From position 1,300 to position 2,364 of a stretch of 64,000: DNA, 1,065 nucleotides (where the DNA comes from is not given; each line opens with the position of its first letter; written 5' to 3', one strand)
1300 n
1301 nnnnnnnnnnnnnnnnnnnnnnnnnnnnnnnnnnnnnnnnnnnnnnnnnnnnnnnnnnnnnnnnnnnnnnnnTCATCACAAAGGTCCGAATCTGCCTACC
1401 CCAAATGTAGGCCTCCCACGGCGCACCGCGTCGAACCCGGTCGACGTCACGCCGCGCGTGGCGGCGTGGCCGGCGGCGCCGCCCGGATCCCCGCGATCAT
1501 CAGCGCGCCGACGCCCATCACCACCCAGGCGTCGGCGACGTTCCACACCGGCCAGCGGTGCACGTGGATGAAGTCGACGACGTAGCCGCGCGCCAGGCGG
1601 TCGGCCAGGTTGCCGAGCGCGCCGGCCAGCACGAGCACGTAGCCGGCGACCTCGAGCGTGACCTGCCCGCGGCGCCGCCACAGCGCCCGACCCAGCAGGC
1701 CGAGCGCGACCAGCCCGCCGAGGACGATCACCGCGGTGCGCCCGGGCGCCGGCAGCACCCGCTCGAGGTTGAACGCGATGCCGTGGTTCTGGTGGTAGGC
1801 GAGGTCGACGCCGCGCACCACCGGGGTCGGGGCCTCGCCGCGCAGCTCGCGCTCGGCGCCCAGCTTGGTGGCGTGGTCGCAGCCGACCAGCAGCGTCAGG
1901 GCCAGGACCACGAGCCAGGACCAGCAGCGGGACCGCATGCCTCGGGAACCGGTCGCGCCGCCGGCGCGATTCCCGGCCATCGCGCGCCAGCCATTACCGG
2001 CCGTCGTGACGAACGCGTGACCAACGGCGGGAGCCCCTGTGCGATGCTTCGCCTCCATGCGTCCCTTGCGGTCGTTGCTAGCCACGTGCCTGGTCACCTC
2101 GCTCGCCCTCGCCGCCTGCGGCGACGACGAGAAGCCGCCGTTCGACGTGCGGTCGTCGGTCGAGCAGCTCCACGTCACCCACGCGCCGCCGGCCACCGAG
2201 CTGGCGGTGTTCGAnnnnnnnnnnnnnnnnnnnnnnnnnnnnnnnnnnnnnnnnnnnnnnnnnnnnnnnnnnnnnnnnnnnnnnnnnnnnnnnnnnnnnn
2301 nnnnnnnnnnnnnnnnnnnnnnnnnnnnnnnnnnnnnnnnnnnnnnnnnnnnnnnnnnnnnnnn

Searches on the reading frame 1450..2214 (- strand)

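Call 27: search_protein_families(library=ncbifam, proteins=[window:1450-2214:-], max_evalue=0.00001)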
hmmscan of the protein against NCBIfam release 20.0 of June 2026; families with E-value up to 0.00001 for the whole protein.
window:1450-2214:- (255 aa): 19 families
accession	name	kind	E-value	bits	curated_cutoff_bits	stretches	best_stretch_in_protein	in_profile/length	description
TIGR00077.1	lspA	equivalog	2.2e-19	70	73.95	1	102-241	12-153/164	signal peptidase II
NF011355.0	PRK14773.1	subfamily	5.8e-18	65.5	218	1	137-245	74-189/206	lipoprotein signal peptidase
NF011370.0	PRK14789.1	equivalog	4.2e-17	62.4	248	1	93-241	4-148/194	lipoprotein signal peptidase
NF011371.0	PRK14790.1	equivalog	7.1e-17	61.7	202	1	102-240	13-150/169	lipoprotein signal peptidase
NF011368.0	PRK14787.1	equivalog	3.8e-16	59.6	177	1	100-240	3-151/167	lipoprotein signal peptidase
NF011362.0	PRK14781.1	subfamily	4.4e-16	59.4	177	1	96-245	18-162/170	lipoprotein signal peptidase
NF011351.0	PRK14769.1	subfamily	3.1e-15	56.8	216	1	101-246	7-147/156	lipoprotein signal peptidase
NF011352.0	PRK14770.1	equivalog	1.2e-14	54.1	223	1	124-243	43-163/173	lipoprotein signal peptidase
NF011367.0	PRK14786.1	equivalog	2.6e-14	53.7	190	1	103-238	4-138/154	lipoprotein signal peptidase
NF011366.0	PRK14785.1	subfamily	3.8e-14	53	256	1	103-240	46-187/198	lipoprotein signal peptidase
NF011360.0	PRK14779.1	subfamily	6.1e-14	52.3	177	1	93-240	5-151/163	lipoprotein signal peptidase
NF011359.0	PRK14777.1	subfamily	6e-13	48.8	187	1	96-246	23-181/191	lipoprotein signal peptidase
NF011365.0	PRK14784.1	equivalog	2.3e-12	47.3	181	1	139-243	44-147/160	lipoprotein signal peptidase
NF011350.0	PRK14768.1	equivalog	4e-11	43.4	210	1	101-240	2-138/148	lipoprotein signal peptidase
NF011357.0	PRK14775.1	equivalog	6.3e-11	42.5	201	1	102-242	7-147/170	lipoprotein signal peptidase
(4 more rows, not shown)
